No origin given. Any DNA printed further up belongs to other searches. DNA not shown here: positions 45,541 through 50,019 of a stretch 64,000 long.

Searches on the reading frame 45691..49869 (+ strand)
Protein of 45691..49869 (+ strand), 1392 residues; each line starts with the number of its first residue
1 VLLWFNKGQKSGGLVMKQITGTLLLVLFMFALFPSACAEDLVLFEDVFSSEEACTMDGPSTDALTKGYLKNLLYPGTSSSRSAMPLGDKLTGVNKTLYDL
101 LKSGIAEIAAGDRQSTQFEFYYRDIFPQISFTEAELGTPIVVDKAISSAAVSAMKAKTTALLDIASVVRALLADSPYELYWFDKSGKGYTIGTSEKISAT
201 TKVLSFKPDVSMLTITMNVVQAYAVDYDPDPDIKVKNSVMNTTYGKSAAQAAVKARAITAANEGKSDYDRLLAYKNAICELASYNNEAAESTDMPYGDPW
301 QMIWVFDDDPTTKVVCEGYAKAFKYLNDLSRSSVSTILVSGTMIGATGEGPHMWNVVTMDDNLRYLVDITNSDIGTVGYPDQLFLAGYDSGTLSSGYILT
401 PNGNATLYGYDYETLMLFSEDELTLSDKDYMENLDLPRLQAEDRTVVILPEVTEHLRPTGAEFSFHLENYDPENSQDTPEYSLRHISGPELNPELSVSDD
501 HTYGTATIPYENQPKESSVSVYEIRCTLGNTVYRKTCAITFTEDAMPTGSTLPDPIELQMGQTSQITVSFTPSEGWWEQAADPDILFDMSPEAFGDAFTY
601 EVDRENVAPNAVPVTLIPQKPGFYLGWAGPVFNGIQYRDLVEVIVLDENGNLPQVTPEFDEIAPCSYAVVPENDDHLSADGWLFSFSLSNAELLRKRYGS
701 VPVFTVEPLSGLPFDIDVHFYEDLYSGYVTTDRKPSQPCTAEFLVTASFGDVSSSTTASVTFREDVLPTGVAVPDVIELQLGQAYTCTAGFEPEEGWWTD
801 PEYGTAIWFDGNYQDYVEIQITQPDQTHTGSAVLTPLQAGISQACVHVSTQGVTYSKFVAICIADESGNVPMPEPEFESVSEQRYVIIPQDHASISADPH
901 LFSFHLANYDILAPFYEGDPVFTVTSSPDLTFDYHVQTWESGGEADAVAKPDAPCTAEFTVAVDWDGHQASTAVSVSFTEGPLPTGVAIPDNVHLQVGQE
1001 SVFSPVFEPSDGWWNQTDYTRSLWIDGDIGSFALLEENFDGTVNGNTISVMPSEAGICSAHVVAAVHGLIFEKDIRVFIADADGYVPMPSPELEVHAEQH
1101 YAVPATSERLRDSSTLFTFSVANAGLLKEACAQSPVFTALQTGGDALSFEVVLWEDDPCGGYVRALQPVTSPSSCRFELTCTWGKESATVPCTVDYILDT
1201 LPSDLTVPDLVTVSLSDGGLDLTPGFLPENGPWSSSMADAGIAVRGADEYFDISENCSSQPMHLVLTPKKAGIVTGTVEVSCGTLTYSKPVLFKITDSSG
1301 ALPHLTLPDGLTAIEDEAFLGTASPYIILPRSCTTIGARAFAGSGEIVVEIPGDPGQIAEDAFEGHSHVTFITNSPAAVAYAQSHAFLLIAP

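Call 9: search_protein_families(library=pfam, proteins=[window:45691-49869:+], max_evalue=0.001)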
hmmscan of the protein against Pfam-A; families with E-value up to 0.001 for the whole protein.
window:45691-49869:+ (1392 aa): 1 family
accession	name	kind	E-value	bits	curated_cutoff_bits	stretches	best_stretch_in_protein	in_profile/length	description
PF13306.12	LRR_5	-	9.6e-08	32.4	27.7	1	1301-1387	12-98/127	BspA type Leucine rich repeat region (6 copies)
